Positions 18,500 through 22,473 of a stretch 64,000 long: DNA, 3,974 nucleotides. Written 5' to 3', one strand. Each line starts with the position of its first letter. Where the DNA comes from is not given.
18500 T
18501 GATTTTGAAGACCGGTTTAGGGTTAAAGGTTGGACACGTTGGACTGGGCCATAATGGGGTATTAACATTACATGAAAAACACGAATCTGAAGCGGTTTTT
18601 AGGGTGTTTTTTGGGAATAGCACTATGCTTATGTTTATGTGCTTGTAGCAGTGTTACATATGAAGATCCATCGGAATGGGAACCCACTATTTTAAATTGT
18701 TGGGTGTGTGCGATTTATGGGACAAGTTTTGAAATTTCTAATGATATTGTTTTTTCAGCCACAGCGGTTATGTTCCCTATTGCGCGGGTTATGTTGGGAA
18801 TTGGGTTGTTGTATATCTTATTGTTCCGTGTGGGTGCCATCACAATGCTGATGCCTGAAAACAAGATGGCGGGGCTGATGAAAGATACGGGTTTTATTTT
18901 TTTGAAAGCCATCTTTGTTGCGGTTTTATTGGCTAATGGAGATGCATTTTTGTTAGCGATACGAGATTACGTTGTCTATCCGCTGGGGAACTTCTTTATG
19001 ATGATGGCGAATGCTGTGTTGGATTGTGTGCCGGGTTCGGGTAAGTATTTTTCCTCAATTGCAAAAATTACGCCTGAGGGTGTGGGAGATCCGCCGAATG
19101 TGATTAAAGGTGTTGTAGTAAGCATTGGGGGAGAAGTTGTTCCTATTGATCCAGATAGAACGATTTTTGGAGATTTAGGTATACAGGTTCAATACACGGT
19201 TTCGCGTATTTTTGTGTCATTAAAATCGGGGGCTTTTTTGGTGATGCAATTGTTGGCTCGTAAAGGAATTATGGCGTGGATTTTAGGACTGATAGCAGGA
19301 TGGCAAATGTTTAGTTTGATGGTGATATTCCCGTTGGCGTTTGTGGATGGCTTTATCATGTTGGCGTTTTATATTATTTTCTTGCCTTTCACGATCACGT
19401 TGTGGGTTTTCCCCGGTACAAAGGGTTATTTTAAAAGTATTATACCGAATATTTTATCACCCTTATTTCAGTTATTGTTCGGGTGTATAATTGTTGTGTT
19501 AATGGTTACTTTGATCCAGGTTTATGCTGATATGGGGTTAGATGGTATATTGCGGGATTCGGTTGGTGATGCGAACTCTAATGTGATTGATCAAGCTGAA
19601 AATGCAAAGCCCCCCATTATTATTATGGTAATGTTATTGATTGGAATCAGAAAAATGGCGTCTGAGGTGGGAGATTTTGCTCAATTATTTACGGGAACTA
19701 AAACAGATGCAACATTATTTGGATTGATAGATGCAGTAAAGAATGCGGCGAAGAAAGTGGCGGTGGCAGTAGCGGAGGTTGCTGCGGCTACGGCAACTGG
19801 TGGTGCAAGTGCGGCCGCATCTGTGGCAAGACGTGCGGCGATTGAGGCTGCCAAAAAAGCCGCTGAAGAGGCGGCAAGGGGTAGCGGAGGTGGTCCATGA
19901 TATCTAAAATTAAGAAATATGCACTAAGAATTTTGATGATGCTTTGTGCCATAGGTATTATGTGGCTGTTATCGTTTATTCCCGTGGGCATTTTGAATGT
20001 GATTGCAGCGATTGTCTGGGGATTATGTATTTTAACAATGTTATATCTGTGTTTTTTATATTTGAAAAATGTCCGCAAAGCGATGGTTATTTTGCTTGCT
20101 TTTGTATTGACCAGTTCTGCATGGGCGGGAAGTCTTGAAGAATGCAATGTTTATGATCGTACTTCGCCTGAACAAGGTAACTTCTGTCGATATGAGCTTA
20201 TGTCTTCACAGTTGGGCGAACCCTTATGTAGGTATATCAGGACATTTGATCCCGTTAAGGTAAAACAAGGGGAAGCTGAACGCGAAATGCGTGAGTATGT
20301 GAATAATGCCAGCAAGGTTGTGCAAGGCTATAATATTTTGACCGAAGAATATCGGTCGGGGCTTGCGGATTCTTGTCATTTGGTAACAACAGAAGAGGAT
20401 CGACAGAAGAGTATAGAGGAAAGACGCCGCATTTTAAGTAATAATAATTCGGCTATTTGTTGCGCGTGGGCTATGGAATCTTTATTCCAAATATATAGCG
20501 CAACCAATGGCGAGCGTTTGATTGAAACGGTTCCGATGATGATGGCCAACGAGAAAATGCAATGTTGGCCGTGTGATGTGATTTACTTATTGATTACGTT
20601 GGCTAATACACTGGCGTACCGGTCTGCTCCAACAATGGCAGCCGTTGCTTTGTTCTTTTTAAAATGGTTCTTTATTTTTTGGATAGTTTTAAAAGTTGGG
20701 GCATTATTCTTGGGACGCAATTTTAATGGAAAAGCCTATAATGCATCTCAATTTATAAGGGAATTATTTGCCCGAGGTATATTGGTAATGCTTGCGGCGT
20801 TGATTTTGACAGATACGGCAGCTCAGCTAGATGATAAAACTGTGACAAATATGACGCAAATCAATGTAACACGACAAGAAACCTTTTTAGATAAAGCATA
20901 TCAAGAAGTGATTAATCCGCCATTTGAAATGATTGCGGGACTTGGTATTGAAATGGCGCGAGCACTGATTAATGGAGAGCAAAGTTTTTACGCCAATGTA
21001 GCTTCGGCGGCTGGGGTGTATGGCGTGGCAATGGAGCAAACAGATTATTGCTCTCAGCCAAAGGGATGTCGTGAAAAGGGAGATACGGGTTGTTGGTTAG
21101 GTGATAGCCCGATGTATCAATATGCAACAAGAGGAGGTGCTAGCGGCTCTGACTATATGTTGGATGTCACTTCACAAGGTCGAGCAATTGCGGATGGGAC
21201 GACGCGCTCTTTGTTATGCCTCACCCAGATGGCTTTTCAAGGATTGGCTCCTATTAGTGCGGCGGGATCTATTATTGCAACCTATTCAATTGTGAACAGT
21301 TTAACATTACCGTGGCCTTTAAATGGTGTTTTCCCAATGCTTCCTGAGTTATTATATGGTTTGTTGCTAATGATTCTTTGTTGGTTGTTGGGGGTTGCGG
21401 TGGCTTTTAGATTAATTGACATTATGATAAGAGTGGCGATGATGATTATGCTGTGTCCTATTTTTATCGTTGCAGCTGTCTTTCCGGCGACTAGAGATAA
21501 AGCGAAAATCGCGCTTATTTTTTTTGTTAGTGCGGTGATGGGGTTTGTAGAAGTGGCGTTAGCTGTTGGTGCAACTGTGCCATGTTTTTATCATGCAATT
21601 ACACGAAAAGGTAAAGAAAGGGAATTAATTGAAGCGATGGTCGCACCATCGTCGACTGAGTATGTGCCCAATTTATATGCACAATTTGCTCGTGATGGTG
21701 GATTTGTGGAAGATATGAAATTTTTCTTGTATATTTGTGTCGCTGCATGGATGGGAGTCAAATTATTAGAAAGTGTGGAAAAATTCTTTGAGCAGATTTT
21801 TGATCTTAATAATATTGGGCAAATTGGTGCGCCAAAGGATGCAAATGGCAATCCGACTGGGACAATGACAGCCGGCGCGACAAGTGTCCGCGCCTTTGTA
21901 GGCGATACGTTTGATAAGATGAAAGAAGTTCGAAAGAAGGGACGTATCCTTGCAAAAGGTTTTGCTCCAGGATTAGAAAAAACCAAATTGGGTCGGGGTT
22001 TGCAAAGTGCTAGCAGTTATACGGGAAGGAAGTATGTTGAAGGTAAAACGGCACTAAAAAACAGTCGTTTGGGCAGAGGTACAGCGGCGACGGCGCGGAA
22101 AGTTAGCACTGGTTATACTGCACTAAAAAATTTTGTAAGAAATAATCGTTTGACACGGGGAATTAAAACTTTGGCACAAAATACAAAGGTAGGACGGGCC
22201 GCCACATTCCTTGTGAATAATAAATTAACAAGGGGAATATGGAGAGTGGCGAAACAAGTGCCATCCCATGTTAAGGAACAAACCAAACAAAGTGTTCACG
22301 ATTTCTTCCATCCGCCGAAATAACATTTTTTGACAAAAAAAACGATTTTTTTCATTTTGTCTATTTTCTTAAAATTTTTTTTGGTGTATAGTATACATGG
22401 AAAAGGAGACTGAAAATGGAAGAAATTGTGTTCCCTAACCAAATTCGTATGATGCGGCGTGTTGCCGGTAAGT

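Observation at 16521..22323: Three tandem paralogous polytopic membrane proteins sharing a CWxC-helix-LFRVG module, with no secretion ATPase nearby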

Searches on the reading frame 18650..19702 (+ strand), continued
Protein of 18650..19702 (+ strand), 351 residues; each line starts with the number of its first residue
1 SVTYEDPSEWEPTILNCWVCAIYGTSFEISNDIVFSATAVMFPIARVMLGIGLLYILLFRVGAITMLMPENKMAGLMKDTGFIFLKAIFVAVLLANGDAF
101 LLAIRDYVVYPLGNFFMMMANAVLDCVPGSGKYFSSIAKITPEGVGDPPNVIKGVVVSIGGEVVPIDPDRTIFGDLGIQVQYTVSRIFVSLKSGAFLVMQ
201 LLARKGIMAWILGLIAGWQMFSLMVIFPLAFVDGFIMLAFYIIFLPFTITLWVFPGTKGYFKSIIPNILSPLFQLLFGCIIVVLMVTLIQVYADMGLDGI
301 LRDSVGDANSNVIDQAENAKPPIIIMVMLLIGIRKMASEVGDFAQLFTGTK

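Call 63: search_solved_structures(query=A5, max_evalue=10, show_alignments=3)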
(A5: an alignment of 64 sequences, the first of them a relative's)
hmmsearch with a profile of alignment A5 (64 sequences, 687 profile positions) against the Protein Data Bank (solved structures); distinct sequences matched with E-value up to 10: 39.
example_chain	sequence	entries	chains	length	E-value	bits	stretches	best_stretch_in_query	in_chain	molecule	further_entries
8u1a_A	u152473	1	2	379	0.00031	22.9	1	541-680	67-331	Designed Near Infrared Fluorescent Protein MC7BP34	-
11aa_n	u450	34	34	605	0.0034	19.4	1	520-680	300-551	Pescadillo homolog | Nucleolar protein 7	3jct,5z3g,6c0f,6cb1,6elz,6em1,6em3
9ijj_A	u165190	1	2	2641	0.075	15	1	493-596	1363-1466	Cilia and flagella associated protein 46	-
6yw5_DD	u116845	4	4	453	0.13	14.2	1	456-638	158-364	Mito ribosomal protein S4 | S4 RNA-binding domain-containing protein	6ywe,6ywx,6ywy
6zj3_SK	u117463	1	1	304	0.21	13.5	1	569-657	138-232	Ribosomal protein eS8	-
29vf_O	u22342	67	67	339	0.27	13.1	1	520-568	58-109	TATA-box-binding protein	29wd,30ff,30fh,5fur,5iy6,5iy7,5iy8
8qag_A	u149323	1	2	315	0.56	12.1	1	484-680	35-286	sc-CC-6-95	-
6tuy_B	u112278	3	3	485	0.64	11.9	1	449-660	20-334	REST corepressor 1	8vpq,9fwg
8tek_A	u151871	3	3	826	0.75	11.7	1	501-650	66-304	Dynein regulatory complex protein 1/2 N-terminal domain-containing protein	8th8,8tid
2xaf_B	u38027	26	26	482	0.79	11.6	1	449-660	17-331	REST COREPRESSOR 1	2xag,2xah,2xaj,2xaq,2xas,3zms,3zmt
7zw0_sj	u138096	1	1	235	0.81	11.6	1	486-609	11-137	Uncharacterized protein YIL161W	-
7njk_b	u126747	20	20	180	0.87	11.5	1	497-570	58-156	ATP synthase subunit b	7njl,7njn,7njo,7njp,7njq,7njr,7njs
9o19_X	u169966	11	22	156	0.94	11.4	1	10-510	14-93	ATP synthase subunit b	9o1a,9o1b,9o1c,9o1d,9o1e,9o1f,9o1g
3odn_A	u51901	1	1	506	0.96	11.3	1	475-570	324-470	Dally-like protein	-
8xvp_A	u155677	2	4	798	2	10.2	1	439-610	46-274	Inulosucrase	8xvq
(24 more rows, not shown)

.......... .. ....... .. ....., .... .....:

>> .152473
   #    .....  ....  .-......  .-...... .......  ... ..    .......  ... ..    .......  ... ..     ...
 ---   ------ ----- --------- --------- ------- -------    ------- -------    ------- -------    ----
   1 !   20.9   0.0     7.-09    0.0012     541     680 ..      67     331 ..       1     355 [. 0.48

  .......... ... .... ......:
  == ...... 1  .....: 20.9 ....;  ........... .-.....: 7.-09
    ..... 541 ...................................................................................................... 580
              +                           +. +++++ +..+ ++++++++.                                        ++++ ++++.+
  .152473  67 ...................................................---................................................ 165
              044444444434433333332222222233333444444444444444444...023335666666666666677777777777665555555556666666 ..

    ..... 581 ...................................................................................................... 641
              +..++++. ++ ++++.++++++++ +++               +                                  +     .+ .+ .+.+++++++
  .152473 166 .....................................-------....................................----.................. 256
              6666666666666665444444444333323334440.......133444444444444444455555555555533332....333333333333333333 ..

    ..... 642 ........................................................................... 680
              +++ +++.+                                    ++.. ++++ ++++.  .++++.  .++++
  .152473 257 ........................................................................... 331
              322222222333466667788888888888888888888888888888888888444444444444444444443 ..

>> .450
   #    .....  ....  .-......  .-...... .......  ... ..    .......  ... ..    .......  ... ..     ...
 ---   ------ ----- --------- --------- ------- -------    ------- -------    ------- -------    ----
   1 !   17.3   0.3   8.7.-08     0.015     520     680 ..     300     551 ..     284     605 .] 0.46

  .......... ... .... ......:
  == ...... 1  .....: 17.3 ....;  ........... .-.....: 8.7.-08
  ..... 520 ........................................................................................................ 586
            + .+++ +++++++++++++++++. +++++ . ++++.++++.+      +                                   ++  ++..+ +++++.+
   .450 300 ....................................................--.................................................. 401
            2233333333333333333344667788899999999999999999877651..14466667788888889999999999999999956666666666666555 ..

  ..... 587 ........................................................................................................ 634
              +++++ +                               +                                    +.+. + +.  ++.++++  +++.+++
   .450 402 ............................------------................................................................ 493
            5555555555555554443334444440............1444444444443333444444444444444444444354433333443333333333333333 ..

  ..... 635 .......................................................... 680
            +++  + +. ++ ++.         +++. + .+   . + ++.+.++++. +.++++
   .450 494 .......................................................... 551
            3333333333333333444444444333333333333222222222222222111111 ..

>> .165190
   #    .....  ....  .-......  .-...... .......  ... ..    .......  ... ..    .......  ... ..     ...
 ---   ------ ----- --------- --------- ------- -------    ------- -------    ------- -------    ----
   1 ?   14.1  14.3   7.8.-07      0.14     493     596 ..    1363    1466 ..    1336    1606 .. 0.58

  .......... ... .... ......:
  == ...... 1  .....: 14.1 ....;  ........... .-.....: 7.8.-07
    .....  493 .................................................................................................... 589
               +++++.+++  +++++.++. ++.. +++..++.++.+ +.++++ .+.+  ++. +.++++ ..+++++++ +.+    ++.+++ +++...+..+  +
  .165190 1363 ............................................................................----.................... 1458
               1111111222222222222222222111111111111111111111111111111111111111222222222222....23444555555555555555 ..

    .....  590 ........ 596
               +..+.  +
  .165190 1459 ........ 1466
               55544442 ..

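Call 85: find_encoding_contigs(protein=P0099, flank=10000, max_places=1)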
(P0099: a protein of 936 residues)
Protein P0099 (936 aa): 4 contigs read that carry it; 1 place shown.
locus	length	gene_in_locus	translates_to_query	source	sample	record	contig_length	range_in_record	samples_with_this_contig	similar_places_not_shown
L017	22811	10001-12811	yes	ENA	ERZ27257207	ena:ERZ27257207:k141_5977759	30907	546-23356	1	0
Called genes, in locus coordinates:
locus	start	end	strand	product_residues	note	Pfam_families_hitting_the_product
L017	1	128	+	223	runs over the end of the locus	?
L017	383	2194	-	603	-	PF00496:SBP_bac_5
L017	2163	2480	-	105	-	-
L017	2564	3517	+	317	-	PF03255:ACCA, PF01039:Carboxyl_trans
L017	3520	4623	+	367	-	PF03739:LptF_LptG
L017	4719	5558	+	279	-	PF07661:MORN_2 (faint), PF02493:MORN (faint)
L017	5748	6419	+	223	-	PF01386:Ribosomal_L25p, PF14693:Ribosomal_TL5_C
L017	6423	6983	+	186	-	PF01195:Pept_tRNA_hydro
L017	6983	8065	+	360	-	PF01189:Methyltr_RsmB-F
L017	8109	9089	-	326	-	-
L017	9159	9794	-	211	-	-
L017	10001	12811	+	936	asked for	-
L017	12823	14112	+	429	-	-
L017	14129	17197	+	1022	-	-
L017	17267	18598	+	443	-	PF02511:Thy1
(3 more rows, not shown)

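Call 86: find_encoding_contigs(protein=P0182, flank=10000, max_places=1)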
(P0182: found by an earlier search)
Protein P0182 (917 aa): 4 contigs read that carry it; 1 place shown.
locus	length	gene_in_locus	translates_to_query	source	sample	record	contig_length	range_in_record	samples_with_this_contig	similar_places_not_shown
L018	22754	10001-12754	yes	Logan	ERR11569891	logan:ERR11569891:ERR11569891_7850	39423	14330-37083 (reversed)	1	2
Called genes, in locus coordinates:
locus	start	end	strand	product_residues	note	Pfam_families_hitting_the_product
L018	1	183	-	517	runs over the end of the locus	PF06414:Zeta_toxin, PF13238:AAA_18 (weak), PF13671:AAA_33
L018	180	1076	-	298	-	PF01545:Cation_efflux, PF16916:ZT_dimer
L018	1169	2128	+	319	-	PF00226:DnaJ, PF01556:DnaJ_C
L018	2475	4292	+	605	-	PF13428:TPR_14 (faint)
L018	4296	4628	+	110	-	-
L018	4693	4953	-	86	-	-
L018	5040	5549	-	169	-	PF04608:PgpA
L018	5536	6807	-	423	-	-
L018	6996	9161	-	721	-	-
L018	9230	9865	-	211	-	-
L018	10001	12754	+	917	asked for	-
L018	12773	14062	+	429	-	-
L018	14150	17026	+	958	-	-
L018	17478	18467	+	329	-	PF01381:HTH_3, PF13443:HTH_26 (faint), PF01381:HTH_3, PF12844:HTH_19 (weak), PF13560:HTH_31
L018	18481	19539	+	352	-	-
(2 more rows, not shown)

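Call 87: find_encoding_contigs(protein=P0187, flank=10000, max_places=1)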
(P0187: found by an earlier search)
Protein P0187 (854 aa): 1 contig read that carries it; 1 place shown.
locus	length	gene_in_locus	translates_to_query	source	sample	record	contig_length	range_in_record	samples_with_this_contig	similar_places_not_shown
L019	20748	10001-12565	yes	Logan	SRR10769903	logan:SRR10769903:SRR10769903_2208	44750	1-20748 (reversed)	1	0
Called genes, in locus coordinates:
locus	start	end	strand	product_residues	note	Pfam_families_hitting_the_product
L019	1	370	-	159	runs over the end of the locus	PF04608:PgpA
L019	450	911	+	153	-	PF02590:SPOUT_MTase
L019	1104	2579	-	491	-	PF08323:Glyco_transf_5, PF13579:Glyco_trans_4_4 (faint), PF13439:Glyco_transf_4 (weak), PF00534:Glycos_transf_1 (weak), PF13692:Glyco_trans_1_4 (weak)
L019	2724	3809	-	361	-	-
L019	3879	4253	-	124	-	-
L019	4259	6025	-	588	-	-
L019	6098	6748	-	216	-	-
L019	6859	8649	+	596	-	-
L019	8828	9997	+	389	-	-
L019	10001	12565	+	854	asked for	-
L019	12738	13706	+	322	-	PF01381:HTH_3, PF04545:Sigma70_r4 (faint), PF13443:HTH_26 (faint), PF13560:HTH_31 (weak), PF12844:HTH_19 (weak), PF13560:HTH_31 (weak), PF01381:HTH_3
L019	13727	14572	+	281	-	-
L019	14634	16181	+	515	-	-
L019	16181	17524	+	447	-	-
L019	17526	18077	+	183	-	-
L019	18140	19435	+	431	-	-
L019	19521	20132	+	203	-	PF02545:Maf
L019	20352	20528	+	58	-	-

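Call 90: search_protein_families(library=ncbifam, proteins=[L011:16702-17910:+, L013:17330-18565:+, L019:16181-17521:+], max_evalue=0.5)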
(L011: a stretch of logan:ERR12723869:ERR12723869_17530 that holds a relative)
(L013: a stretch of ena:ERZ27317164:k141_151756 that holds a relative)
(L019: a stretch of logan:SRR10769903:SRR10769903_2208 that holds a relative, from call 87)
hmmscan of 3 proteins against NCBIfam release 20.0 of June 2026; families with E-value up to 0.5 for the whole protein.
L011:16702-17910:+ (403 aa): 0 families

L013:17330-18565:+ (412 aa): 2 families
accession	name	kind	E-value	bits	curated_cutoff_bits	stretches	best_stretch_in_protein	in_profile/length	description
NF008927.0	PRK12285.1-4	equivalog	0.052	12.6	478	1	242-271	6-35/385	tryptophan--tRNA ligase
NF008924.0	PRK12285.1-1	equivalog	0.069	12.4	644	1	242-292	5-54/381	tryptophan--tRNA ligase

L019:16181-17521:+ (447 aa): 0 families

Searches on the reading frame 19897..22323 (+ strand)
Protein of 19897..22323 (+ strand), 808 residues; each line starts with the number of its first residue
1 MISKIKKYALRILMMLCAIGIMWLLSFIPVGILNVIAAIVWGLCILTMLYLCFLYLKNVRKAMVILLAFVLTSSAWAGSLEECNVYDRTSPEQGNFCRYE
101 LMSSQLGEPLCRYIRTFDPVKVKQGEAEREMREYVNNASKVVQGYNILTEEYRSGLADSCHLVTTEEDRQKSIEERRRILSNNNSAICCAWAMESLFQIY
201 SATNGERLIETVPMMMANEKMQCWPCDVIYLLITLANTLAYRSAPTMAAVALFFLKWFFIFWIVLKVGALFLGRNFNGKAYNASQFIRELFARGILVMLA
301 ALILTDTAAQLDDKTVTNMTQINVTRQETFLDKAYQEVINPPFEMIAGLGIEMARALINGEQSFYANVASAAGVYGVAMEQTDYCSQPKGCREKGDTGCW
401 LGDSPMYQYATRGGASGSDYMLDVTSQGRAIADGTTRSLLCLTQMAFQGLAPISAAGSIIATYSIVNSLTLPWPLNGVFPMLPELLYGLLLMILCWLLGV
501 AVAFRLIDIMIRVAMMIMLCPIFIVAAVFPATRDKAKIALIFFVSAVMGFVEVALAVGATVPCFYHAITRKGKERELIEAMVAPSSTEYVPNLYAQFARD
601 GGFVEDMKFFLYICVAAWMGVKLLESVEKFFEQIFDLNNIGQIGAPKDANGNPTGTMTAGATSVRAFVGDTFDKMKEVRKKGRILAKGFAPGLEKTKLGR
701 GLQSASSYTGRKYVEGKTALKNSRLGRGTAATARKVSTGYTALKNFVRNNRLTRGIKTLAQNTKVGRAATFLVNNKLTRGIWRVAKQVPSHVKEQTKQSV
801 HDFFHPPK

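Call 3: search_protein_families(library=pfam, proteins=[window:19897-22323:+], max_evalue=1)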
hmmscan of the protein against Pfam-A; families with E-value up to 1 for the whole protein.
window:19897-22323:+ (808 aa): 1 family
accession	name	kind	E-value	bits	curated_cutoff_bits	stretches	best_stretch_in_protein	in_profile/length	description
PF04610.19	TrbL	-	7.2e-05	23.1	25.9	1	483-574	99-190/215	TrbL/VirB6 plasmid conjugal transfer protein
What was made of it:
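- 19897..22323 (+): Paralog 3 (808 aa). It has two extra N-terminal TM helices plus a signal-like segment, a Cys-rich periplasmic domain of about 145 aa, CWPC (C223-C226), the VirB6-like core with a long periplasmic insert, and a basic tail with 5 [KR][LV][GT]R[GA] repeats. Pfam TrbL gives E=7e-5 and 23.1 bits (call 3).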

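Call 4: search_protein_families(library=ncbifam, proteins=[window:19897-22323:+], max_evalue=1)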
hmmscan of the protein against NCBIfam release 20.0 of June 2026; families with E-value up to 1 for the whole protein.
window:19897-22323:+ (808 aa): 0 families

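Call 13: search_solved_structures(query=window:19897-22323:+, max_evalue=1)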
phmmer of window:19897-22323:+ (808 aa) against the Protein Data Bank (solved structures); distinct sequences matched with E-value up to 1: 1.
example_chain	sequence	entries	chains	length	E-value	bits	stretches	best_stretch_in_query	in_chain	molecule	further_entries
9iho_K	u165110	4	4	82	0.0081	17.6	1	494-568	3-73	NULM (ND4L) subunit of mitochondrial NADH:ubiquinone oxidoreductase (Complex I)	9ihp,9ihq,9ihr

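Call 21: find_homologous_proteins(query=window:19897-22323:+)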
Query window:19897-22323:+ (808 aa): 9 proteins with E <= 0.001 among 8000 candidates.
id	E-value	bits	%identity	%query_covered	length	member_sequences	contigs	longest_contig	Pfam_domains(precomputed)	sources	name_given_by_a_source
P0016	0.0e+0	1042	100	57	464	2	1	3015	PF04610.20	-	-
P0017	0.0e+0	1028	57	100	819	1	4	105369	-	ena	-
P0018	2.3e-265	901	52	100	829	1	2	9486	PF04610.20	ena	-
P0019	4.2e-256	870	51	100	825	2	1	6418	PF04610.20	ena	-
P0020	2.7e-255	867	50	100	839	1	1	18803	PF04610.20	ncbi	-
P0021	5.0e-255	867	52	100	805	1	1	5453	-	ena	-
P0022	5.2e-247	840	50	100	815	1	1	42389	PF04610.20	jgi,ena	-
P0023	7.6e-239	813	49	100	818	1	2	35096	PF04610.20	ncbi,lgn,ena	-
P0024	1.4e-197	677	41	100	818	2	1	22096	-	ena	-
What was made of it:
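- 19897..22323 (+): Six of 9 relatives carry PF04610 (call 21).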
